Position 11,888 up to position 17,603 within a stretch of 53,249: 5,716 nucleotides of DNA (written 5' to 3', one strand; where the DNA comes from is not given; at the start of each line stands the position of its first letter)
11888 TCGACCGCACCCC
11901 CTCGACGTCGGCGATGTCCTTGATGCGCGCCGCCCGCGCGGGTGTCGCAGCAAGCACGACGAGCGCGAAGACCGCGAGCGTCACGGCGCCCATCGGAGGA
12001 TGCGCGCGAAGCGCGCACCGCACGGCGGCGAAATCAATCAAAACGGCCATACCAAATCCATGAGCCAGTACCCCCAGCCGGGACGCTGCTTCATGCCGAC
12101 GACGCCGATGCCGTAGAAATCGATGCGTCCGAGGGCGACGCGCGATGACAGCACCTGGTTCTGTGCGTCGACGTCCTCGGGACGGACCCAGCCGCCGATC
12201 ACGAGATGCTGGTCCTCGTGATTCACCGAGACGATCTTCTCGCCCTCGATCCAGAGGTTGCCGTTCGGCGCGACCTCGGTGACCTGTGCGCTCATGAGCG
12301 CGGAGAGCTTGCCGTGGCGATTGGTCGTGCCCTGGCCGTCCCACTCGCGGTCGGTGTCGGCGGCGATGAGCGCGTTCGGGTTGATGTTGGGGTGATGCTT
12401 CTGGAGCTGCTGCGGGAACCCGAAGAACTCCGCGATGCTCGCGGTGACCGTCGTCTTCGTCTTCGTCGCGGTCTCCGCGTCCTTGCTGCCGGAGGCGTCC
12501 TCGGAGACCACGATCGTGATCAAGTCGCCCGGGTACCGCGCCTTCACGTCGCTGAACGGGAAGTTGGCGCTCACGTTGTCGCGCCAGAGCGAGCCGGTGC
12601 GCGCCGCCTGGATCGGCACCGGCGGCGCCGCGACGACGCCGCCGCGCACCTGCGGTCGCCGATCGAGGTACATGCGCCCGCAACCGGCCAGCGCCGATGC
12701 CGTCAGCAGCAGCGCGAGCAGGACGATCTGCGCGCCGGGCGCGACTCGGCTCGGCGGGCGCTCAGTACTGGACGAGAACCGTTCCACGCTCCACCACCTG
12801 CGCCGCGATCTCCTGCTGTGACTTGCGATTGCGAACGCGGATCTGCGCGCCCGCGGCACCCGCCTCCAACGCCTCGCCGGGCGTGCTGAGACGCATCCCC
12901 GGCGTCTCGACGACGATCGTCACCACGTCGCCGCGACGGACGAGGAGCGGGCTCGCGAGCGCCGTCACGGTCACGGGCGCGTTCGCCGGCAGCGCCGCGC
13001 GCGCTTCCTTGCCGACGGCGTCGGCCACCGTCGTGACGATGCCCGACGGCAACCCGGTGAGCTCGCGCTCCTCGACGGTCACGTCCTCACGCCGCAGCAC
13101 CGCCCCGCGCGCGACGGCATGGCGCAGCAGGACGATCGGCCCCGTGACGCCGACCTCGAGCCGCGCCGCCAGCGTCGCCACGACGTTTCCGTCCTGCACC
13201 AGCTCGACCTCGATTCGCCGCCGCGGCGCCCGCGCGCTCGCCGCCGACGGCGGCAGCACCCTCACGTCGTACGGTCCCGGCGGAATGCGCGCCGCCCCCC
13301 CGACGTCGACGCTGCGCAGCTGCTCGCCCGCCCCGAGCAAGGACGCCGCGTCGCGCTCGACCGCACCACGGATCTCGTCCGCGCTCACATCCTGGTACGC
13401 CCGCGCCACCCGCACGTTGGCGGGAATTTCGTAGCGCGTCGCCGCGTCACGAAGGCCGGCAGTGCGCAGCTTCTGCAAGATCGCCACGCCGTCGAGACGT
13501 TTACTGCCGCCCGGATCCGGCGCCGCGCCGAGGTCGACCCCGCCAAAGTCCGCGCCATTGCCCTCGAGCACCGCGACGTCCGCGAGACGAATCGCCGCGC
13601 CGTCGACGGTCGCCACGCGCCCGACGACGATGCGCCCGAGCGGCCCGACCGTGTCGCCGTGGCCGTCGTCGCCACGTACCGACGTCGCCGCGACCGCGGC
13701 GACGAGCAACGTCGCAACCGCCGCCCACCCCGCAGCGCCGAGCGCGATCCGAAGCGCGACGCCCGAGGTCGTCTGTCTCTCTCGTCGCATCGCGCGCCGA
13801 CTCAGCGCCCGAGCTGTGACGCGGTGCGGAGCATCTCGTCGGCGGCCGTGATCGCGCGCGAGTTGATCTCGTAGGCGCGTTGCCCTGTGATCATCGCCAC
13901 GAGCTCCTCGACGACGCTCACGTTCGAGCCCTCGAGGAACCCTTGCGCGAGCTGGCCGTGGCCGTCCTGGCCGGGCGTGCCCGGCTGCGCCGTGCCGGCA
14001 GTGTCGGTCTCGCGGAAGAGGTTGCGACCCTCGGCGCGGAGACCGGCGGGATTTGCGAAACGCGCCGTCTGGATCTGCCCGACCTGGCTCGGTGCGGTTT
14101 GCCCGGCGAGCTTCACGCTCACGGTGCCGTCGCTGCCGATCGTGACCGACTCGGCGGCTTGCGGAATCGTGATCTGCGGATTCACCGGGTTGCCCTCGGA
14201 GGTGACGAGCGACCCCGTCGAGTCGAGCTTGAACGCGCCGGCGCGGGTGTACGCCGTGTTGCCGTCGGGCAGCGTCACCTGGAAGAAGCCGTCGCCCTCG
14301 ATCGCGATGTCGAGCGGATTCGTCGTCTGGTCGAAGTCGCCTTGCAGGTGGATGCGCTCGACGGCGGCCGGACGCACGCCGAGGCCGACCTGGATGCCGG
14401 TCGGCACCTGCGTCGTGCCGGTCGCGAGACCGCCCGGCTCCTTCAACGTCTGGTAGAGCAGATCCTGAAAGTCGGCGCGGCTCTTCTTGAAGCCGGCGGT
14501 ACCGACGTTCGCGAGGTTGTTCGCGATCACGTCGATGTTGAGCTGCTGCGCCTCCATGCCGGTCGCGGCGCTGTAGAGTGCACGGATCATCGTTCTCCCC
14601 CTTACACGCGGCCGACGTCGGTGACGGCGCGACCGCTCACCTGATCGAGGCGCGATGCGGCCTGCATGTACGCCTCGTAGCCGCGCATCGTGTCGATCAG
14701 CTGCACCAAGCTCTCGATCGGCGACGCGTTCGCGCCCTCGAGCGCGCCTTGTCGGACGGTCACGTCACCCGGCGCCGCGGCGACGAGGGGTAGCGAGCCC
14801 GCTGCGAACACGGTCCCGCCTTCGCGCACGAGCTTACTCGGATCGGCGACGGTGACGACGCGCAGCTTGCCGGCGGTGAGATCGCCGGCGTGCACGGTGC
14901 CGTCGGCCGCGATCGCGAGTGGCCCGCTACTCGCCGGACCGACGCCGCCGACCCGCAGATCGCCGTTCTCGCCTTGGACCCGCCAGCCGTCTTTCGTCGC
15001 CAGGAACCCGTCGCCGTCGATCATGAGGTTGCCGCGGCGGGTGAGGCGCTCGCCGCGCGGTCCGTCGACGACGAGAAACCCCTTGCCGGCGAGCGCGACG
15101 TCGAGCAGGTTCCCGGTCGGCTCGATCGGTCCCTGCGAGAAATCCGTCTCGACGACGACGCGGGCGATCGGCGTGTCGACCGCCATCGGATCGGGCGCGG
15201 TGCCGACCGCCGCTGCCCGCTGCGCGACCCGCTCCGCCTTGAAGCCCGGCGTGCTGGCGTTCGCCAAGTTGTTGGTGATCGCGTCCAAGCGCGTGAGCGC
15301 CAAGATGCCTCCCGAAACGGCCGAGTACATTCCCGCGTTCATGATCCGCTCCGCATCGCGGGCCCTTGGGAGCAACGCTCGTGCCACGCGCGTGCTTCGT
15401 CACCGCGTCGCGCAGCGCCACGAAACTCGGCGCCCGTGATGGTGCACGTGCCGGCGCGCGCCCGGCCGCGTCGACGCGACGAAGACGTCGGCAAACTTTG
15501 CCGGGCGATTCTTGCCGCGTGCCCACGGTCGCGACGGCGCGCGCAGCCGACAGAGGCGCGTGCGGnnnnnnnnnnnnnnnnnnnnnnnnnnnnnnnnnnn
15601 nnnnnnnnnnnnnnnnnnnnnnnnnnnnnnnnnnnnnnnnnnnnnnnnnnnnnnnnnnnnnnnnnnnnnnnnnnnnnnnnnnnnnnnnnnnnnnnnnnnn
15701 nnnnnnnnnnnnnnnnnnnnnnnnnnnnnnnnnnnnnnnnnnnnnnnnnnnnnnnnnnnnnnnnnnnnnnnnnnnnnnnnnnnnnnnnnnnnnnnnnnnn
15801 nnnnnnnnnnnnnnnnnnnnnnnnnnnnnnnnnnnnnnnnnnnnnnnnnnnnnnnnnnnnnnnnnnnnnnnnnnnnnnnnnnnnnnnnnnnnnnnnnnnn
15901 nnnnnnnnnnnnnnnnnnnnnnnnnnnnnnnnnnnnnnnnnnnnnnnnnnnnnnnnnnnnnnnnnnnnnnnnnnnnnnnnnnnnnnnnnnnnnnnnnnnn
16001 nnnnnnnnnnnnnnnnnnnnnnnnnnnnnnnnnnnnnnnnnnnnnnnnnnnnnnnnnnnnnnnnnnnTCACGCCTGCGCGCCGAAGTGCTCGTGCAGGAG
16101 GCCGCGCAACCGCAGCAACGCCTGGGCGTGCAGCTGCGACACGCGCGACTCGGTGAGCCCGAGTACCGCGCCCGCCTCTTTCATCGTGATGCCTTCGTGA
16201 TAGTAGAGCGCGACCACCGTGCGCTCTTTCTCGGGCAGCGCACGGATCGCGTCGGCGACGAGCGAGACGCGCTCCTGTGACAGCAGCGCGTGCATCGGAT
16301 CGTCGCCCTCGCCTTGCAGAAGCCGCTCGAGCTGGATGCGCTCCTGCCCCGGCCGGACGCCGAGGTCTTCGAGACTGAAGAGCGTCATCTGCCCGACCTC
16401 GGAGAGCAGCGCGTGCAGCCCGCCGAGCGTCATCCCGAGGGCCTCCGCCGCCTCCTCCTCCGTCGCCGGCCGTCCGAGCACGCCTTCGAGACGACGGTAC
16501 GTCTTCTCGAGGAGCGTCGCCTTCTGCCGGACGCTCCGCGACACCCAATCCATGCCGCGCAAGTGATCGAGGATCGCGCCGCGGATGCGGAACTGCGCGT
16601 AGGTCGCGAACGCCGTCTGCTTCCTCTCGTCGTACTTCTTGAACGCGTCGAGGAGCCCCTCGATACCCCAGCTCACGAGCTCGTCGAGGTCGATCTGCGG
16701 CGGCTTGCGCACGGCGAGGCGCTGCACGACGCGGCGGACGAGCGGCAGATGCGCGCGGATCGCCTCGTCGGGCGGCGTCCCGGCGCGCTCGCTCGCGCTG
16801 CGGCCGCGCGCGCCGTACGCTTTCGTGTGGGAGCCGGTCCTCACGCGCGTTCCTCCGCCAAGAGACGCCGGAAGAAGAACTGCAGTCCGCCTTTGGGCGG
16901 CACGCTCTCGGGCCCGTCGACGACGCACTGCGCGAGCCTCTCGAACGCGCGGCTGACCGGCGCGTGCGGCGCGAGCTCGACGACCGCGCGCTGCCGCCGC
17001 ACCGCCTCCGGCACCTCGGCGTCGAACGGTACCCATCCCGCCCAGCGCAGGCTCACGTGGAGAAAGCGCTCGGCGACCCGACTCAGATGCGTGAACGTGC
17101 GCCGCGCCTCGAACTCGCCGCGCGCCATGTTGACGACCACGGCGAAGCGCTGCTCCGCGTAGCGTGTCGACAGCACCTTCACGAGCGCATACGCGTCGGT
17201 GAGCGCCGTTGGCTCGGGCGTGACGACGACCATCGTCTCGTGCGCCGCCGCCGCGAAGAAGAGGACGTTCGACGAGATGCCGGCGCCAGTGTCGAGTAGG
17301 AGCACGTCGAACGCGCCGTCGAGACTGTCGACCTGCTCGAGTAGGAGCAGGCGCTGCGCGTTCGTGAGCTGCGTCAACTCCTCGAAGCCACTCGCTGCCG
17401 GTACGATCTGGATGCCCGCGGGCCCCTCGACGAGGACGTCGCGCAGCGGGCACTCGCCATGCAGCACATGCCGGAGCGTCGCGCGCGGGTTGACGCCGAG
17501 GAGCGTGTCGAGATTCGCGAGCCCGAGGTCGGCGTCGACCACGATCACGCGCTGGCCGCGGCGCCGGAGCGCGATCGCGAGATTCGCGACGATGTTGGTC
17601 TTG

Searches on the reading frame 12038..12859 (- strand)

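Call 13: search_protein_families(library=pfam, proteins=[window:12038-12859:-])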
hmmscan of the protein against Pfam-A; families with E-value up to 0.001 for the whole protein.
window:12038-12859:- (273 aa): 1 family
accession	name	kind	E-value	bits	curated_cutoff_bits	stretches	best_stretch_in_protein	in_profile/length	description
PF02107.21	FlgH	-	1.7e-46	158.5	27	1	86-272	2-172/172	Flagellar L-ring protein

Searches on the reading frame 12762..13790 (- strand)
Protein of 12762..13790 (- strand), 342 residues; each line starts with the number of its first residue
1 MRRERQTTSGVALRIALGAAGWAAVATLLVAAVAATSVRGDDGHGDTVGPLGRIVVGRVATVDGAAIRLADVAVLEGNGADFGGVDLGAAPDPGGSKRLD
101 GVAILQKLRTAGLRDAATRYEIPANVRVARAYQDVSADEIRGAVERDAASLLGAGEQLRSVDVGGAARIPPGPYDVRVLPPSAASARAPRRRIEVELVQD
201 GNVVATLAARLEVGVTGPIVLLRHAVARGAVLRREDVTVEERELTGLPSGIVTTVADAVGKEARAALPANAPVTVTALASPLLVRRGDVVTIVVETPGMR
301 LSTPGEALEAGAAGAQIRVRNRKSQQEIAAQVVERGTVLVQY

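Call 13: search_protein_families(library=pfam, proteins=[window:12762-13790:-])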
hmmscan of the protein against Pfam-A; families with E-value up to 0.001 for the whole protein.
window:12762-13790:- (342 aa): 2 families
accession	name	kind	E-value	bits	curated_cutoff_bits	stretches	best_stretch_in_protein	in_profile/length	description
PF13144.11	ChapFlgA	-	2.4e-31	108.8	23.8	1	218-340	2-122/122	Chaperone for flagella basal body P-ring formation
PF08666.17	SAF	-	1.9e-08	35.2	21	1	220-277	4-61/63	SAF domain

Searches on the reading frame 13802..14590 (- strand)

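Call 13: search_protein_families(library=pfam, proteins=[window:13802-14590:-])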
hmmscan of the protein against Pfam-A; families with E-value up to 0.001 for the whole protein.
window:13802-14590:- (262 aa): 3 families
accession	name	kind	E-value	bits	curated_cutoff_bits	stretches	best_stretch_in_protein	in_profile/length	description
PF22692.1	LlgE_F_G_D1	-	1.2e-29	102.7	27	1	96-159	1-64/64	Flagellar hook protein FlgE/F/G D1 domain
PF06429.18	Flg_bbr_C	-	1.5e-22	79.3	23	1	215-260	1-46/46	Flagellar basal body rod FlgEFG protein C-terminal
PF00460.25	Flg_bb_rod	-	1e-09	38.6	20.7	1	5-35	1-31/31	Flagella basal body rod protein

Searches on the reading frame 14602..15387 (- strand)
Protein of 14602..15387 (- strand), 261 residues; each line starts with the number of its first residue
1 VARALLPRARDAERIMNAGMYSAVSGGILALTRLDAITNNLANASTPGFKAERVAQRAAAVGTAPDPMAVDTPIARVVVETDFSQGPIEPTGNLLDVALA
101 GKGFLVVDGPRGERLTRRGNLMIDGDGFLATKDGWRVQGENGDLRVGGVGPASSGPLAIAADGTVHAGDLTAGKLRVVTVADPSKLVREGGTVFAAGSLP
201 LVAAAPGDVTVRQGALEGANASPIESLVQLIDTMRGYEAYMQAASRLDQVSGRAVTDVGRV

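Call 13: search_protein_families(library=pfam, proteins=[window:14602-15387:-])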
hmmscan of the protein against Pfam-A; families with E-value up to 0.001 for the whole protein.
window:14602-15387:- (261 aa): 3 families
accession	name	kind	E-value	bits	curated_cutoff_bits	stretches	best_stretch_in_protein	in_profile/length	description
PF06429.18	Flg_bbr_C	-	6.4e-10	38.8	23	1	212-254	1-43/46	Flagellar basal body rod FlgEFG protein C-terminal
PF00460.25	Flg_bb_rod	-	5.7e-09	36.2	20.7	1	20-50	1-31/31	Flagella basal body rod protein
PF22692.1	LlgE_F_G_D1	-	6.3e-09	36.3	27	1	98-166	1-63/64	Flagellar hook protein FlgE/F/G D1 domain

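Call 36: find_related_loci(query=window:14602-15342:-, collection=metagenome_contigs, flank=6000)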
Query window:14602-15342:- (246 aa) in metagenome_contigs; peptide patterns used: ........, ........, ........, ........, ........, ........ (x = any residue, [..] = any of these).
599 stretches matched a pattern (row limit reached: there are more); 115 encode a relative of the query (tblastn E <= 1e-3); the best 80 are kept; 80 distinct loci.
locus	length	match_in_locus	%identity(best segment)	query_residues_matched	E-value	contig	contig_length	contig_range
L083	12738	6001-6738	98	1-246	6e-154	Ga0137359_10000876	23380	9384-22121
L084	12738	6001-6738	98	1-246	6e-154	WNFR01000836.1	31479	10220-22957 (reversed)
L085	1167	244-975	85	1-246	4e-145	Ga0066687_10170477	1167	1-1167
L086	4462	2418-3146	87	1-246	3e-128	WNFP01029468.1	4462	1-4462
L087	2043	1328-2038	72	1-243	3e-118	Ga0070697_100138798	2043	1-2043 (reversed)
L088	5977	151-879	60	1-246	5e-84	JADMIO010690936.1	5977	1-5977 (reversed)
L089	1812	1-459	63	90-246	2e-58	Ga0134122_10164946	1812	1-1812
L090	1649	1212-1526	91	1-105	1e-58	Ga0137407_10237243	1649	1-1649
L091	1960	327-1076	46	1-246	3e-56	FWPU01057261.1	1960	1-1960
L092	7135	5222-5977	38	4-246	2e-43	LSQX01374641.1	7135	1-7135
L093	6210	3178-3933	38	4-246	2e-43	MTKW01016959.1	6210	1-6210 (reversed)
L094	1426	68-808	38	1-246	1e-42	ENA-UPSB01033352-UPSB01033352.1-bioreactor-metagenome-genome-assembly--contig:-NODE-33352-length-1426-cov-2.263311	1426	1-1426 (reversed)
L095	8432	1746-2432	38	1-244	4e-39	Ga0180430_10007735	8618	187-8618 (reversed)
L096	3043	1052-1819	34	4-246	7e-39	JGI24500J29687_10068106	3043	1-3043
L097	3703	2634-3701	35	5-246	1e-38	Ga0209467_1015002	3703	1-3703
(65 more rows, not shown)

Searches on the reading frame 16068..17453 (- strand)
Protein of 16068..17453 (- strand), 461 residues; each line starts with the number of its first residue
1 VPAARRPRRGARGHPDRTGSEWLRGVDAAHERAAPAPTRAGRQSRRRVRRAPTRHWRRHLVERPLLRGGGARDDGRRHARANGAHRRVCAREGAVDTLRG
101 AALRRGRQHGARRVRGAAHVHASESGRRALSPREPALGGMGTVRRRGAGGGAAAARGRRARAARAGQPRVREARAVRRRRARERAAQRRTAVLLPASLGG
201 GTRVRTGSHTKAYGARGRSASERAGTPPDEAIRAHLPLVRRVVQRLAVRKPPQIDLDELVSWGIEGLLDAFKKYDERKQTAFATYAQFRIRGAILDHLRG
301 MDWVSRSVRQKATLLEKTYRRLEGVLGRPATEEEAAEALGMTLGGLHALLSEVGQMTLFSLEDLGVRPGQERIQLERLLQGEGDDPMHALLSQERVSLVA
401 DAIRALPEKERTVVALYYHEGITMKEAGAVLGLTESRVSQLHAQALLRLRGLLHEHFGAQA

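Call 13: search_protein_families(library=pfam, proteins=[window:16068-17453:-])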
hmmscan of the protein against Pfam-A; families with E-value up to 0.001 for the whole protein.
window:16068-17453:- (461 aa): 4 families
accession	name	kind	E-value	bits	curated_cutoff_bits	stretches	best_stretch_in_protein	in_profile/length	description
PF04545.22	Sigma70_r4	-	4.3e-17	61.8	24.1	1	402-450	1-49/50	Sigma-70, region 4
PF04542.20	Sigma70_r2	-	5e-12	45.9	24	1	232-303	2-70/71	Sigma-70 region 2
PF08281.18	Sigma70_r4_2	-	2.6e-09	37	25.7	1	399-449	4-54/54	Sigma-70, region 4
PF04539.22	Sigma70_r3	-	0.00043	20.8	25.3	1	315-362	6-53/78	Sigma-70 region 3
